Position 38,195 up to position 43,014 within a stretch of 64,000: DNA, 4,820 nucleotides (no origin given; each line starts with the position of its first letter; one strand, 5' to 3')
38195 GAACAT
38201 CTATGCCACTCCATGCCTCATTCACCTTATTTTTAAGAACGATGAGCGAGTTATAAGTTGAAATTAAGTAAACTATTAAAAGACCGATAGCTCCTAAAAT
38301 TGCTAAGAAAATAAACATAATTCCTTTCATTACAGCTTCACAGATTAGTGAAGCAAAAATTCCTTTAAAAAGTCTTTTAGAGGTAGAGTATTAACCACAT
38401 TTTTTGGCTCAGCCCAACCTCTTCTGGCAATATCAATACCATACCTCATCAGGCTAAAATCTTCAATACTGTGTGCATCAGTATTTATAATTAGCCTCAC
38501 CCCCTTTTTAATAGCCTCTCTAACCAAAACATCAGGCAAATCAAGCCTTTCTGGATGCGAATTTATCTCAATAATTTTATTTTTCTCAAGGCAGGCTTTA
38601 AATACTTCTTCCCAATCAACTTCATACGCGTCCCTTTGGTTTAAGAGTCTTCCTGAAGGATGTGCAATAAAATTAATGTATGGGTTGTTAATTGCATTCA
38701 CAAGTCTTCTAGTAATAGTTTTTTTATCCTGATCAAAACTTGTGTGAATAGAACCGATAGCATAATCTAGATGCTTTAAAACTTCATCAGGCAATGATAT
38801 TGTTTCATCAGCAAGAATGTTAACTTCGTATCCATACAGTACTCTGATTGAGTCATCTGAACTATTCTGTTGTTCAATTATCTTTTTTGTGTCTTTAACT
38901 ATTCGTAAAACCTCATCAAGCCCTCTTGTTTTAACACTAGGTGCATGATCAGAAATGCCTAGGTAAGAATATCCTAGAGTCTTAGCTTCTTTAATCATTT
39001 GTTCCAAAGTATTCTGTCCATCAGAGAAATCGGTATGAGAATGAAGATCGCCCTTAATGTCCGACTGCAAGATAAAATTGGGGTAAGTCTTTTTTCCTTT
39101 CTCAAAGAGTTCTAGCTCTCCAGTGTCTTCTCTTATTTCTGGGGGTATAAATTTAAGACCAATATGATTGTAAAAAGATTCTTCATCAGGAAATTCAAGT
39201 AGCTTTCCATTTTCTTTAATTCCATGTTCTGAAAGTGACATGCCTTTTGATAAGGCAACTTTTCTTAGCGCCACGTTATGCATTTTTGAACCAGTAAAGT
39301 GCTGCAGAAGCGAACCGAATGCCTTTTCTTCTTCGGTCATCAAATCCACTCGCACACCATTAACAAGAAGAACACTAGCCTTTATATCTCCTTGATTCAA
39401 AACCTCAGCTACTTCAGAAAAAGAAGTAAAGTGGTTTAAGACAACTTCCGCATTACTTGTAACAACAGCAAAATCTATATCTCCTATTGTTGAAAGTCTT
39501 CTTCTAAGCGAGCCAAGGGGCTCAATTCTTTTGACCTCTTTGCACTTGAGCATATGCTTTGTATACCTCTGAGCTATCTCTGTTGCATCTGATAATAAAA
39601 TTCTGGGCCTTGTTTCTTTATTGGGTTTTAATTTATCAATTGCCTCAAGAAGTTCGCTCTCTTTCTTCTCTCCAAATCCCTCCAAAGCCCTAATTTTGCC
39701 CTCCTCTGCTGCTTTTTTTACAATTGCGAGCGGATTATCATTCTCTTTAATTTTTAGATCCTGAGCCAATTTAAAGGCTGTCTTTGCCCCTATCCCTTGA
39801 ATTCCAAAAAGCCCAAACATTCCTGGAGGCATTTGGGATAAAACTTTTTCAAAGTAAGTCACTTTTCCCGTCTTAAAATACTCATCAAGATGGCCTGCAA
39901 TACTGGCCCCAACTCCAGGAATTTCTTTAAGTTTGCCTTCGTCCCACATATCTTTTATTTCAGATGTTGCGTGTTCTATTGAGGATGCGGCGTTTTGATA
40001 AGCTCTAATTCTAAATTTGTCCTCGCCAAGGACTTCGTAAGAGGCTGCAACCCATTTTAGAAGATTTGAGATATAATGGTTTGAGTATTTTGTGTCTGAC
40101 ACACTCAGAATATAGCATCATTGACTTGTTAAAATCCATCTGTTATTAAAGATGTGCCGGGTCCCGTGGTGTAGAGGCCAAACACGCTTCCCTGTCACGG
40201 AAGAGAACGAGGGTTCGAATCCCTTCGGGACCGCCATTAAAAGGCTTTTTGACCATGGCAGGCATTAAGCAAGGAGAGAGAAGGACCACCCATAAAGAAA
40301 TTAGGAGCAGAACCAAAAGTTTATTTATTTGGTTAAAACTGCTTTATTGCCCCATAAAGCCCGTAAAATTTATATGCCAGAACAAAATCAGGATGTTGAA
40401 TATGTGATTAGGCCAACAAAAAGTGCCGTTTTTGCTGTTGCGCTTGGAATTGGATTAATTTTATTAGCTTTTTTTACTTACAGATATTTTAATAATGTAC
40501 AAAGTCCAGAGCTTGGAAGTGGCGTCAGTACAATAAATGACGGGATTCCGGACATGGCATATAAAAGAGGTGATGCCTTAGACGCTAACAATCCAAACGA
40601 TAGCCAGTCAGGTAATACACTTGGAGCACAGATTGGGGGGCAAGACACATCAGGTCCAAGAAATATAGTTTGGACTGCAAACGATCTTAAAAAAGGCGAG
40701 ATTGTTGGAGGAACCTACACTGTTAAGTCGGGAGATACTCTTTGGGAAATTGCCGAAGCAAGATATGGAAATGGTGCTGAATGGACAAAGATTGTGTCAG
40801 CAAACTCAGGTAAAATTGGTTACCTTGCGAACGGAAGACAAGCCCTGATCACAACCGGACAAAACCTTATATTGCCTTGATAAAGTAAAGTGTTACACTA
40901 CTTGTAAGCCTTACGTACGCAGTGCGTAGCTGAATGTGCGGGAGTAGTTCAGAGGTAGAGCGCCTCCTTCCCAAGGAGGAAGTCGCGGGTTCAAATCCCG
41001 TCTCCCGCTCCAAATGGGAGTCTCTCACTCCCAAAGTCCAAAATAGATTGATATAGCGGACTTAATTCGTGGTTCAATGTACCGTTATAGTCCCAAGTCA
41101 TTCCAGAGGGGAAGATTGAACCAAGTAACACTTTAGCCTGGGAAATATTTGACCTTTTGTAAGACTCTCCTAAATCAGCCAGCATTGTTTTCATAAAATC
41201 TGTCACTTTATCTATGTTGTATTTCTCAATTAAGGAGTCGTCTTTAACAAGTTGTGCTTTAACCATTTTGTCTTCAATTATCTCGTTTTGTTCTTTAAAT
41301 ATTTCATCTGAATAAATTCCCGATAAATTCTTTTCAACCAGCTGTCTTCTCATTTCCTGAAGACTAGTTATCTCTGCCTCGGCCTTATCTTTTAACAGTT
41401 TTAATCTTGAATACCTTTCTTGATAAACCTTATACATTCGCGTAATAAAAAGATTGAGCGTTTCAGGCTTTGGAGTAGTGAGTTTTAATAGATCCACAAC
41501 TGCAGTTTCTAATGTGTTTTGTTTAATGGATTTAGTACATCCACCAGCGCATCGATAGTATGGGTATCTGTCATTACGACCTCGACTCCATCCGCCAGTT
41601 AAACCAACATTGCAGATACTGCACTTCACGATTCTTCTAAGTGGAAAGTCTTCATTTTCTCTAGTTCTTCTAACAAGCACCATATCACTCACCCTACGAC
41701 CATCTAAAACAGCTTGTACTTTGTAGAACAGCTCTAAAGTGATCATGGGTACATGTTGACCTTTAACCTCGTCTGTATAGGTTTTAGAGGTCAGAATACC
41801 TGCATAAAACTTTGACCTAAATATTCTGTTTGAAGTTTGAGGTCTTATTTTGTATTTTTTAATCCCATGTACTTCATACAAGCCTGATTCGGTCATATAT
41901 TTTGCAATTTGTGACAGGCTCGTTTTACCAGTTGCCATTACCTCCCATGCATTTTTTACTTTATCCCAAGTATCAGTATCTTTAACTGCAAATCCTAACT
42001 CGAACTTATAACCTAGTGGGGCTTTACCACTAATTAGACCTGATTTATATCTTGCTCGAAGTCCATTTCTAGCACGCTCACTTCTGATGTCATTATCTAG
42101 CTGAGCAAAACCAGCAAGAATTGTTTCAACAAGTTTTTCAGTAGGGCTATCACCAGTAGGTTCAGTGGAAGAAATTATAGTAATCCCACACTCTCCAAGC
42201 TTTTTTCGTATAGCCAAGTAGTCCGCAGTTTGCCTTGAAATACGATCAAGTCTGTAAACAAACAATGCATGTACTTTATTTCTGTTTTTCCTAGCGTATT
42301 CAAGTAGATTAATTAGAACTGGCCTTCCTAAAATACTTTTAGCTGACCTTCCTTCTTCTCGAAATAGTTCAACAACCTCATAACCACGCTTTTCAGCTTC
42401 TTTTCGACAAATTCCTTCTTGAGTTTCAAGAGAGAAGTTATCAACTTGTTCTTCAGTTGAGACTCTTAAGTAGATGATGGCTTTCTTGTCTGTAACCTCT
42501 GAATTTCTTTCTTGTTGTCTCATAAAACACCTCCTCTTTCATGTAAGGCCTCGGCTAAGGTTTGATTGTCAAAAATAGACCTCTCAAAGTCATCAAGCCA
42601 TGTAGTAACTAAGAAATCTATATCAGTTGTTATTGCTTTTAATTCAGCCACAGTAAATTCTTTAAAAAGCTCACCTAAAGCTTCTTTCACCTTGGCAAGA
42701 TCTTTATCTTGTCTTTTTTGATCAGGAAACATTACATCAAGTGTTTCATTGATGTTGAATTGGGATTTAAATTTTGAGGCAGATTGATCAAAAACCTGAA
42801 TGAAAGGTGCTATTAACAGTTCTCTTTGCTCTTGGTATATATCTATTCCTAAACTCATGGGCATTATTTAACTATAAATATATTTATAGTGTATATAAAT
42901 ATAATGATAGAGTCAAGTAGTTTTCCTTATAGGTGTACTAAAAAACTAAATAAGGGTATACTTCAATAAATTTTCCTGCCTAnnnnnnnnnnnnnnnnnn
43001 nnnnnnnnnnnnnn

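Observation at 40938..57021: Integrative conjugative element at tRNA-Gly: serine integrase ORF completed by tRNA sequence, plus a minimal Gram-positive-type T4SS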

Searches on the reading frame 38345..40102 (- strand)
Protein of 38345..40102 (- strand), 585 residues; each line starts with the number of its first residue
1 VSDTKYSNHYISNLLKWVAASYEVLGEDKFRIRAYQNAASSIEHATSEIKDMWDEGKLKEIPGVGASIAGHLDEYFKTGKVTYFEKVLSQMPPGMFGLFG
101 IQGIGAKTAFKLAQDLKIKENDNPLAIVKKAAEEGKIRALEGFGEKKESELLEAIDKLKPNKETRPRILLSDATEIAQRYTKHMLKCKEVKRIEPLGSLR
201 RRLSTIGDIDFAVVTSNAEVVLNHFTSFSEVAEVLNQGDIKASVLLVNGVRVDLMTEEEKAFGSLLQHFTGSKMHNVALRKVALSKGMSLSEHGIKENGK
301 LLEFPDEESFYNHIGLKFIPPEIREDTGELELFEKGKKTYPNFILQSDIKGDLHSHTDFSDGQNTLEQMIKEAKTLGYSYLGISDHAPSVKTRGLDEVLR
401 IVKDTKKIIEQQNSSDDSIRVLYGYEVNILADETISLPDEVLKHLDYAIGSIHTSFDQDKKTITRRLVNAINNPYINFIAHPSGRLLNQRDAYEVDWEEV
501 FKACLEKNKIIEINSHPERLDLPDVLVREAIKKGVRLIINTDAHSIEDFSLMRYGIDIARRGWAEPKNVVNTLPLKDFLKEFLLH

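Call 8: search_protein_families(library=pfam, max_evalue=0.01, proteins=[window:38345-40102:-])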
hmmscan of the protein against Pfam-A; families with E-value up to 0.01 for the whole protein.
window:38345-40102:- (585 aa): 6 families
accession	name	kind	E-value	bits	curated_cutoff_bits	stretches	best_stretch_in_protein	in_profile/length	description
PF14791.11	DNA_pol_B_thumb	-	3.9e-21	75.1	25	1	266-325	2-63/63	DNA polymerase beta thumb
PF02811.25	PHP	-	5.5e-18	66.3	26.4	1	352-516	1-164/164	PHP domain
PF14716.13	HHH_8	-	1.2e-15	58.1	30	1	13-80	8-72/73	Helix-hairpin-helix domain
PF14520.12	HHH_5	-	9.3e-06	26.5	27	1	98-156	4-56/57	Helix-hairpin-helix domain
PF12826.13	HHH_2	-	0.0012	19.4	27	0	56-80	35-59/64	Helix-hairpin-helix motif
PF14792.12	DNA_pol_B_palm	-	0.0062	17.2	25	0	172-237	6-72/113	DNA polymerase beta palm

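Call 50: find_related_loci(query=window:38345-40102:-, collection=metagenome_contigs, flank=10000)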
Query window:38345-40102:- (585 aa) in metagenome_contigs; peptide patterns used: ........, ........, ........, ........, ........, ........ (x = any residue, [..] = any of these).
307 stretches matched a pattern; 4 encode a relative of the query (tblastn E <= 1e-3); 4 distinct loci.
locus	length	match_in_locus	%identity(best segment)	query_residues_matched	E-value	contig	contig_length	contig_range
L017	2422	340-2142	43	1-578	1e-169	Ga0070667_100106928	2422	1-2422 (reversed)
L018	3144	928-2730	43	1-578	1e-166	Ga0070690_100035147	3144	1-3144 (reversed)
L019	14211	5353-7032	38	8-580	3e-121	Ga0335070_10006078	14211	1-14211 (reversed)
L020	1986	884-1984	48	1-356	5e-105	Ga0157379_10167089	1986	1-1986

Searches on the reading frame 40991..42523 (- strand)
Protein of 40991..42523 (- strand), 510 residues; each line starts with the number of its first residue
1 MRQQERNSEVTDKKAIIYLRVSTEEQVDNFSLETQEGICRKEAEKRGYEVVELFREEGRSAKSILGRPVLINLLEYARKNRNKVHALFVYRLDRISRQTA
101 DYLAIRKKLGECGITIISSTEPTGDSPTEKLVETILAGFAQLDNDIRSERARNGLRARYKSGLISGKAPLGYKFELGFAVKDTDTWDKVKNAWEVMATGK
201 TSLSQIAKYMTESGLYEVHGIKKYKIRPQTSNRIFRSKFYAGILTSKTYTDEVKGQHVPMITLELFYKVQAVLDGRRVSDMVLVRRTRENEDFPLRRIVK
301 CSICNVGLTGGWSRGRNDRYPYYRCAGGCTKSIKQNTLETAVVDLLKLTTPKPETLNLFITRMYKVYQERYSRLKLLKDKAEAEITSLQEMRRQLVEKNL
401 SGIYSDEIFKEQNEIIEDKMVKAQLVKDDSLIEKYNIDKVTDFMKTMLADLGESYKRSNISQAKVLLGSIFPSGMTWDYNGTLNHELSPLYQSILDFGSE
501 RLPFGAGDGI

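Call 6: search_protein_families(library=pfam, max_evalue=0.01, proteins=[window:40991-42523:-])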
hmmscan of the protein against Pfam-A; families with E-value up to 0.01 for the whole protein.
window:40991-42523:- (510 aa): 3 families
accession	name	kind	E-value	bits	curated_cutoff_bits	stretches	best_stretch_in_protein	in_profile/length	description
PF00239.26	Resolvase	-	7.1e-31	107.7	23.3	1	15-162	1-143/145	Resolvase, N terminal domain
PF07508.19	Recombinase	-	6.8e-10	39.5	21.1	1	189-276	7-102/102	Recombinase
PF13408.12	Zn_ribbon_recom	-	5.5e-06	27.1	25.3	1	294-346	1-57/58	Recombinase zinc beta ribbon domain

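Call 12: find_encoding_contigs(protein=window:40991-42523:-, flank=10000, max_places=10)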
Protein window:40991-42523:- (510 aa): no gene with exactly this product is on record in the collection.

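Call 60: search_protein_families(library=ncbifam, max_evalue=0.01, proteins=[window:40991-42523:-])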
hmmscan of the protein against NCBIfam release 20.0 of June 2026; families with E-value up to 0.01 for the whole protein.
window:40991-42523:- (510 aa): 6 families
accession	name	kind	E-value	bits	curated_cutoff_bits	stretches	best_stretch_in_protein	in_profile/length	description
NF047343.1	SCCmet_CcrB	equivalog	3.1e-21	75.6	900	1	10-173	4-166/542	cassette chromosome recombinase CcrB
NF041201.1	recomb_XisF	equivalog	6.5e-21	74.8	375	1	17-380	3-385/465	fdxN element excision recombinase XisF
NF047344.1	SCCmet_CcrA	equivalog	3.1e-20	72.7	700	1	13-470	2-431/442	cassette chromosome recombinase CcrA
NF047347.1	SCCmet_CcrC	equivalog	5.3e-12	45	900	1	13-177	3-168/558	cassette chromosome recombinase CcrC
NF049883.1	resolv_YneB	equivalog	1.9e-08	34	175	1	14-156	1-140/211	YneB family resolvase-like protein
NF033518.0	transpos_IS607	equivalog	6.1e-08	32.4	110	1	8-136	49-168/187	IS607 family transposase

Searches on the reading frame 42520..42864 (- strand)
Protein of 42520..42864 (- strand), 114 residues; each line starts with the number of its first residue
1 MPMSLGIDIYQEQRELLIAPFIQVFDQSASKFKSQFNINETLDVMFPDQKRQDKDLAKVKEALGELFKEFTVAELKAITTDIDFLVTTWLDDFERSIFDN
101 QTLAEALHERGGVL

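Call 6: search_protein_families(library=pfam, max_evalue=0.01, proteins=[window:42520-42864:-])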
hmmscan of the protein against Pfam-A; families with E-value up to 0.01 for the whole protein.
window:42520-42864:- (114 aa): 0 families

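Call 60: search_protein_families(library=ncbifam, max_evalue=0.01, proteins=[window:42520-42864:-])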
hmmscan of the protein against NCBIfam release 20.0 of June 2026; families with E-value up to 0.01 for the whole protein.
window:42520-42864:- (114 aa): 0 families

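Call 74: search_protein_families(library=pfam, max_evalue=0.01, proteins=[window:42520-42864:-])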
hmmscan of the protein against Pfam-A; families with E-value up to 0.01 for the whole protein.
window:42520-42864:- (114 aa): 0 families

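Call 81: search_protein_families(library=phrogs, max_evalue=0.001, proteins=[window:42520-42864:-])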
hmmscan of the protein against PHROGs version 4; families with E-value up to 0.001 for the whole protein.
window:42520-42864:- (114 aa): 0 families
